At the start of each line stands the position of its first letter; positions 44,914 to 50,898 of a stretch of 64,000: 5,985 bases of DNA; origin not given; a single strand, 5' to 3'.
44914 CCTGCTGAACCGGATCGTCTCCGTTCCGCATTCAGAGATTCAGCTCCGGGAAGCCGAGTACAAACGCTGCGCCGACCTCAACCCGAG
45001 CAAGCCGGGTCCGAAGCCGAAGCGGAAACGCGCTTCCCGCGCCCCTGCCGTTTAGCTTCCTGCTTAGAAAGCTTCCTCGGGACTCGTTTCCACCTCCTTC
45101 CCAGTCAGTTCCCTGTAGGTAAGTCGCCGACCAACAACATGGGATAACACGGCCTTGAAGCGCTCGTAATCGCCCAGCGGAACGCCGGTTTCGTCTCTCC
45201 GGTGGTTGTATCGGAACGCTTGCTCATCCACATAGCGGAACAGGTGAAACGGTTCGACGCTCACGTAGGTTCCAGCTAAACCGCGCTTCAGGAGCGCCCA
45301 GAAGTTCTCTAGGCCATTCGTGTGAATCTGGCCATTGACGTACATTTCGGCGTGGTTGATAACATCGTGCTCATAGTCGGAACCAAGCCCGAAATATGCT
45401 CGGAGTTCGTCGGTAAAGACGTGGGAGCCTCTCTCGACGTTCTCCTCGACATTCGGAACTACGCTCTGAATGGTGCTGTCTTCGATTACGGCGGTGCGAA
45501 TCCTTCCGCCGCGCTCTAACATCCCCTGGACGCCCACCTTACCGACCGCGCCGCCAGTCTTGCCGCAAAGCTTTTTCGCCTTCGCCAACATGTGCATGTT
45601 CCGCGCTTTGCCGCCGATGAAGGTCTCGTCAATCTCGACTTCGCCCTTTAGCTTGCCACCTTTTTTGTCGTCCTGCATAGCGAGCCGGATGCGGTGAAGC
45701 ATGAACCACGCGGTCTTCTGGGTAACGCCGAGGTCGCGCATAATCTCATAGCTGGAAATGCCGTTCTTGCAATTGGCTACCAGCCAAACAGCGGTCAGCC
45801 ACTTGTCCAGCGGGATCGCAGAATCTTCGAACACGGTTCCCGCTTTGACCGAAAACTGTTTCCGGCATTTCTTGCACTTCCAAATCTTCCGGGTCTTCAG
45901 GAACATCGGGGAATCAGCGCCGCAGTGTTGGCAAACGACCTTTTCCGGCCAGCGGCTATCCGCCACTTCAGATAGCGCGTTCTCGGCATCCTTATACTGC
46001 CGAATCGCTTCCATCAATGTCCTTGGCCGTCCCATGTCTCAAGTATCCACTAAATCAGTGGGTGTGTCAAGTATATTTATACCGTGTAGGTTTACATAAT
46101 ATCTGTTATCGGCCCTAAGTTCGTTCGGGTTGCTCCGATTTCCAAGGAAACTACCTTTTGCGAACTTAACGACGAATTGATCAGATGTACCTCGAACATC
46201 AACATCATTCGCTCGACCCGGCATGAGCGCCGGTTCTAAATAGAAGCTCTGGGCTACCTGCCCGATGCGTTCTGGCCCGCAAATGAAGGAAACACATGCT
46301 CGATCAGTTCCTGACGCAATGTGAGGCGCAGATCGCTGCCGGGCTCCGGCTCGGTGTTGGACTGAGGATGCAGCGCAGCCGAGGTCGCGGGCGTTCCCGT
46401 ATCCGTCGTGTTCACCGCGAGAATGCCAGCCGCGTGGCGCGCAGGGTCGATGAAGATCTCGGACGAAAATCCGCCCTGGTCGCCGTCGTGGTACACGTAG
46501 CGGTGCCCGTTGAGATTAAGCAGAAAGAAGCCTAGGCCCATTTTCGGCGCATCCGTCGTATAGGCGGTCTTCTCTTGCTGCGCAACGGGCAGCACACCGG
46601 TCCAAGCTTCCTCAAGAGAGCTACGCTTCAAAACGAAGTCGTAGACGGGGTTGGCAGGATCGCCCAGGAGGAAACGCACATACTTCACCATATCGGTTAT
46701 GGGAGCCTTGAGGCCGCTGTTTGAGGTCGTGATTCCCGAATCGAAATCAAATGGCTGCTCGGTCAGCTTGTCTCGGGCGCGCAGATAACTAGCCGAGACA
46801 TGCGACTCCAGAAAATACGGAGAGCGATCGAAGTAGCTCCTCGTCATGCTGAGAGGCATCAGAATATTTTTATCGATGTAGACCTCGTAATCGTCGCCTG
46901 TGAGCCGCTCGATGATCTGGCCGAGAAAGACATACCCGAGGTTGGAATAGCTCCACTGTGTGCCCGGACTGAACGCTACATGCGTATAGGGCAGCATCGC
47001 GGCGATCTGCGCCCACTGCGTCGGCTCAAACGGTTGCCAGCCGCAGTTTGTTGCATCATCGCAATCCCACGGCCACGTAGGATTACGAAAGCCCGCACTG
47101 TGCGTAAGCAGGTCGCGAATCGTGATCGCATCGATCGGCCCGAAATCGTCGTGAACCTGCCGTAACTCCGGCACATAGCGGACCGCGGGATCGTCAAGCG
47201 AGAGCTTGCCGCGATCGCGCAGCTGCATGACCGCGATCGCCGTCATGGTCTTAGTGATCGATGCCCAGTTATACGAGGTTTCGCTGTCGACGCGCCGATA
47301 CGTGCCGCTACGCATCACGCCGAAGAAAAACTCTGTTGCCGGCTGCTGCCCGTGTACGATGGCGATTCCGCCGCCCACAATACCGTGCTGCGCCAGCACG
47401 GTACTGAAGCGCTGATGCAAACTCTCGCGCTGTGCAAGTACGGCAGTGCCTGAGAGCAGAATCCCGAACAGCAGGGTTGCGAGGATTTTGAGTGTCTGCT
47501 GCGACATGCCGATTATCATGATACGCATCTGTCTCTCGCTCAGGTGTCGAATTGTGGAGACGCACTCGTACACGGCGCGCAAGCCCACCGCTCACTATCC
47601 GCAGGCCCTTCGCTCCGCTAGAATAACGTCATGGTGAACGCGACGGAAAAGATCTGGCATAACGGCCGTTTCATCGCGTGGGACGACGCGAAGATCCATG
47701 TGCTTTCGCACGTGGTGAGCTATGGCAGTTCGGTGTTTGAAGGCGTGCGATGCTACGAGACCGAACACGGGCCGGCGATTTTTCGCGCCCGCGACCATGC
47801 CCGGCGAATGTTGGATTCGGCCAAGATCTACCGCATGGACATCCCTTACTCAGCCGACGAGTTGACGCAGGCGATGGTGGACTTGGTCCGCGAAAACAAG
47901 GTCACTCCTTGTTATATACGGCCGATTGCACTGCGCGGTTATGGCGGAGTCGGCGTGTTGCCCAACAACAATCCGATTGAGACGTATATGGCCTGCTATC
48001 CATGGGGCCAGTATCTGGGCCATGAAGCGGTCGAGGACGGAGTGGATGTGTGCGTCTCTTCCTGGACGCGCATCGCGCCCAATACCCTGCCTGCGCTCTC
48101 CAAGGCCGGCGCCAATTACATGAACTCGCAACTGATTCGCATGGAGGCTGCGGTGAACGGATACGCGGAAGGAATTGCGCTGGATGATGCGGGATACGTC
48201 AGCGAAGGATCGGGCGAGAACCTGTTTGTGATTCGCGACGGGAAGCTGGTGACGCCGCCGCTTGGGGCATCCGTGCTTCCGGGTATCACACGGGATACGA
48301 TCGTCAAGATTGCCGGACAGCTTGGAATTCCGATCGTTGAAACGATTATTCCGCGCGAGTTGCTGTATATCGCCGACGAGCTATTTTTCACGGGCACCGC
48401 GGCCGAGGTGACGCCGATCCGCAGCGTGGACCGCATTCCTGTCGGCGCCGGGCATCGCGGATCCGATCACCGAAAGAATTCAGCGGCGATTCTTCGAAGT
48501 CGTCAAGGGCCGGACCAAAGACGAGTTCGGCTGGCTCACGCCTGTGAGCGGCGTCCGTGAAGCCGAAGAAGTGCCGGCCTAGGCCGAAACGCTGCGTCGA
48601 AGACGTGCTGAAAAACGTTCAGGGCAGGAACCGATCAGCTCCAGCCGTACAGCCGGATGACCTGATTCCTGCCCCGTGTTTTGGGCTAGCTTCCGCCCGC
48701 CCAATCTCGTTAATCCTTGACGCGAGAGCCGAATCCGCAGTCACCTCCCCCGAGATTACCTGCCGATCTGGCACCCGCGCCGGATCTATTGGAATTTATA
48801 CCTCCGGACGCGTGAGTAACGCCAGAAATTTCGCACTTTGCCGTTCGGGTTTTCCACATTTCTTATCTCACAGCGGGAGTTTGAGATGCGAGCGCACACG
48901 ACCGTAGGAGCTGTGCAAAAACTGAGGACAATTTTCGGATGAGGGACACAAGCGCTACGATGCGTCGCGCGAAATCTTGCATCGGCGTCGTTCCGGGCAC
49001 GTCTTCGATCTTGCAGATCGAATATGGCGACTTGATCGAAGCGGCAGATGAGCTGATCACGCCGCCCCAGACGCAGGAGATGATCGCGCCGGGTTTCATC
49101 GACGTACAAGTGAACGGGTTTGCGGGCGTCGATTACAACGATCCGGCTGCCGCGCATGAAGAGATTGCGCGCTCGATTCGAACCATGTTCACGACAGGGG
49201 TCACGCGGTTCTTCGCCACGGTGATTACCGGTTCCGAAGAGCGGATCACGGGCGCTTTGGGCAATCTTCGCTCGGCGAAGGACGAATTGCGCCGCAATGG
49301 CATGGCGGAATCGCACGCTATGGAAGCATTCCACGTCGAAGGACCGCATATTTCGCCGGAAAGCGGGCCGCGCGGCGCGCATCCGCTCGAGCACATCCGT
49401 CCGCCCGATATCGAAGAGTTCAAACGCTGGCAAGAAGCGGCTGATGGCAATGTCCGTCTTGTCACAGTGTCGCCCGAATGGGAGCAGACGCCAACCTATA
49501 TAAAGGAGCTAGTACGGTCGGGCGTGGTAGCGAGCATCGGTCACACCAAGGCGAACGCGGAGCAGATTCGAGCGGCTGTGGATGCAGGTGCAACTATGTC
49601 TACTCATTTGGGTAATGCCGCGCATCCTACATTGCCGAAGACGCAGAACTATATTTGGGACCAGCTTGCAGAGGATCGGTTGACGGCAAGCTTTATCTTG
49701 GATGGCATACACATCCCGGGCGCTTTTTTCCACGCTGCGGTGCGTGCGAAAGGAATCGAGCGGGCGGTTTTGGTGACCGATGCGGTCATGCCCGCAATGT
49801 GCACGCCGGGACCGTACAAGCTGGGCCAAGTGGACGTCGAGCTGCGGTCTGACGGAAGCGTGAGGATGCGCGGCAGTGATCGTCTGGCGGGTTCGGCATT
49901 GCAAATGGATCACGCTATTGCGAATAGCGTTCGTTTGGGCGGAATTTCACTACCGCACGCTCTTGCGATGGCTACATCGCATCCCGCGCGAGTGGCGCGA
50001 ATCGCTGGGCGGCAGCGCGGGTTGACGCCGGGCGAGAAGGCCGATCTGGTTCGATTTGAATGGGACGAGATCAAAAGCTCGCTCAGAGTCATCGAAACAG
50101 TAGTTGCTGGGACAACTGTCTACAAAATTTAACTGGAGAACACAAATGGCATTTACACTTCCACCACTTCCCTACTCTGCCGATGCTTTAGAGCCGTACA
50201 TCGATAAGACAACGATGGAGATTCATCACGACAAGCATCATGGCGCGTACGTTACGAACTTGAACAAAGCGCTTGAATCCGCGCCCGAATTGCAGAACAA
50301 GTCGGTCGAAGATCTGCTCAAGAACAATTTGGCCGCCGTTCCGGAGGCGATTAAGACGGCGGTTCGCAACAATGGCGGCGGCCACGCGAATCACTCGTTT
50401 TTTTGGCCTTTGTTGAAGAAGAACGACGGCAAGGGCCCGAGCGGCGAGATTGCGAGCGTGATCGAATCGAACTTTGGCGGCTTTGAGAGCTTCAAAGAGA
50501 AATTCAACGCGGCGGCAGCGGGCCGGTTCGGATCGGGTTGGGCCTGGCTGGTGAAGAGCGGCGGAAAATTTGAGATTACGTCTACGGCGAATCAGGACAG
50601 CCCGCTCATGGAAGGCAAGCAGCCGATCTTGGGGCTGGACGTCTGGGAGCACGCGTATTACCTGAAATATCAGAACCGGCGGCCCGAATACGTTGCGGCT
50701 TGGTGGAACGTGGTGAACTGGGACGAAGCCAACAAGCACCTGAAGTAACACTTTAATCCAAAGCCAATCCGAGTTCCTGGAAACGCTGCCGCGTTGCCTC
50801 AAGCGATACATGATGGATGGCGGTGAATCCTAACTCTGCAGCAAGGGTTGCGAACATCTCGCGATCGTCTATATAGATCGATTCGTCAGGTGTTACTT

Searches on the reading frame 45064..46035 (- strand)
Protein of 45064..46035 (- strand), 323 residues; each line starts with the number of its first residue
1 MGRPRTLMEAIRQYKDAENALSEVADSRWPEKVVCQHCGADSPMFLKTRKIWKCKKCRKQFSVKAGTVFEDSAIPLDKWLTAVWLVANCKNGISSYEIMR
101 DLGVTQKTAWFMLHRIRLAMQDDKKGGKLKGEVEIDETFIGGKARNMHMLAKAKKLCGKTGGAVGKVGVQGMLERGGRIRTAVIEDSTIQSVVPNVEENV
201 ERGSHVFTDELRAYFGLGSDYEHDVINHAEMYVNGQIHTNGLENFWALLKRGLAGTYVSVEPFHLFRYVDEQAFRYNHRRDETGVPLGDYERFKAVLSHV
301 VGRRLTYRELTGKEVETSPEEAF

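Call 17: search_protein_families(library=pfam, proteins=[window:45064-46035:-], max_evalue=0.001)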
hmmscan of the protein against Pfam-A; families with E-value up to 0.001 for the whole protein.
window:45064-46035:- (323 aa): 2 families
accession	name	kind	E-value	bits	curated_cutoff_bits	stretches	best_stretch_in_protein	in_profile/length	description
PF12762.13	DDE_Tnp_IS1595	-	7.5e-38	130.4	27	1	128-277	1-153/153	ISXO2-like transposase domain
PF12760.12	Zn_ribbon_IS1595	-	2.6e-12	46.9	25.4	1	18-60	4-46/46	Transposase zinc-ribbon domain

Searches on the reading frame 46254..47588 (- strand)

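Call 17: search_protein_families(library=pfam, proteins=[window:46254-47588:-], max_evalue=0.001)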
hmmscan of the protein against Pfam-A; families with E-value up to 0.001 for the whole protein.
window:46254-47588:- (444 aa): 1 family
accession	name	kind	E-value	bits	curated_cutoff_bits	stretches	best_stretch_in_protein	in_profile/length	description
PF00144.29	Beta-lactamase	-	7.9e-59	199.9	27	1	59-403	3-319/329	Beta-lactamase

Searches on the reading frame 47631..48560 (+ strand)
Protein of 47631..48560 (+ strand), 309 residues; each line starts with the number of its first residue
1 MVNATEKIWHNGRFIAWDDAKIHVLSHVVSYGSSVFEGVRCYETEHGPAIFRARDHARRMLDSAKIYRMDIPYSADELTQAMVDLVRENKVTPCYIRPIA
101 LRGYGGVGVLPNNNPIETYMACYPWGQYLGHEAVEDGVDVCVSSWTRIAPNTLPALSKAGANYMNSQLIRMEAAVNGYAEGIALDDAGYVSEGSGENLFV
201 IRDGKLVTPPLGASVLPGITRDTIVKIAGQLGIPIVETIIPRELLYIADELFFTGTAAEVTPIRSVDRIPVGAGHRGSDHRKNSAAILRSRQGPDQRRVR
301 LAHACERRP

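Call 17: search_protein_families(library=pfam, proteins=[window:47631-48560:+], max_evalue=0.001)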
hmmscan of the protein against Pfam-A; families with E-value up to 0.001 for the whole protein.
window:47631-48560:+ (309 aa): 1 family
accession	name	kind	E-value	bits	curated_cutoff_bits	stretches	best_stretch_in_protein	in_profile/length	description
PF01063.24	Aminotran_4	-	2.2e-48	165.5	28.5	1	35-266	2-223/223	Amino-transferase class IV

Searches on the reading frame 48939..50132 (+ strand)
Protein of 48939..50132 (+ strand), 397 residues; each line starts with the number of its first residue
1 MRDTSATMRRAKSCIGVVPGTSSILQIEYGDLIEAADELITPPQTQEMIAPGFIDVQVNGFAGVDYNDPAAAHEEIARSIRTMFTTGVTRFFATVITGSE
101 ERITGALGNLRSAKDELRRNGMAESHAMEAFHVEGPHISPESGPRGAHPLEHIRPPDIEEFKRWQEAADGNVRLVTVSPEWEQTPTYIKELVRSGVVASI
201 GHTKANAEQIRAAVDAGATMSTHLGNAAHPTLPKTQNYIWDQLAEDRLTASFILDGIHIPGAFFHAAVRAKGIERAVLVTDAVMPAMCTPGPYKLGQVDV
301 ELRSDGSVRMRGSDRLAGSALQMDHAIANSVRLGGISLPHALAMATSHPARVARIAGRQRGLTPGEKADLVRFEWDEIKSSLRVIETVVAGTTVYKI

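Call 17: search_protein_families(library=pfam, proteins=[window:48939-50132:+], max_evalue=0.001)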
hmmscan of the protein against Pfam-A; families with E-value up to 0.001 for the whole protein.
window:48939-50132:+ (397 aa): 2 families
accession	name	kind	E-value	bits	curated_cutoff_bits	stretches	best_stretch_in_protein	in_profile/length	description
PF01979.26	Amidohydro_1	-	2e-17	63.9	25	1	48-394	1-345/345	Amidohydrolase family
PF07969.17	Amidohydro_3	-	4.1e-05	23.7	29.7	1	336-395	407-472/472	Amidohydrolase family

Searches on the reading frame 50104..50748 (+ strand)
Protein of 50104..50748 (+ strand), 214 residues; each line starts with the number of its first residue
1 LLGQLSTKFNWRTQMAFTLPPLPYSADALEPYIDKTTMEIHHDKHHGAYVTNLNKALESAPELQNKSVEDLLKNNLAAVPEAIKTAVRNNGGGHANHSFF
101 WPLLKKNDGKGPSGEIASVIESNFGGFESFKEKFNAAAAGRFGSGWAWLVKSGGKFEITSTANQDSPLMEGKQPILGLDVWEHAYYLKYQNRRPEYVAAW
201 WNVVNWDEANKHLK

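Call 17: search_protein_families(library=pfam, proteins=[window:50104-50748:+], max_evalue=0.001)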
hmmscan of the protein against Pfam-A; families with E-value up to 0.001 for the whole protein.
window:50104-50748:+ (214 aa): 2 families
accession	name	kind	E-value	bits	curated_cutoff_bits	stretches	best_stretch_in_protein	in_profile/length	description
PF02777.23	Sod_Fe_C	-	3.2e-43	146.3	20.9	1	112-211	1-101/102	Iron/manganese superoxide dismutases, C-terminal domain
PF00081.27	Sod_Fe_N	-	4.6e-31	107.6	27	1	17-104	2-81/82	Iron/manganese superoxide dismutases, alpha-hairpin domain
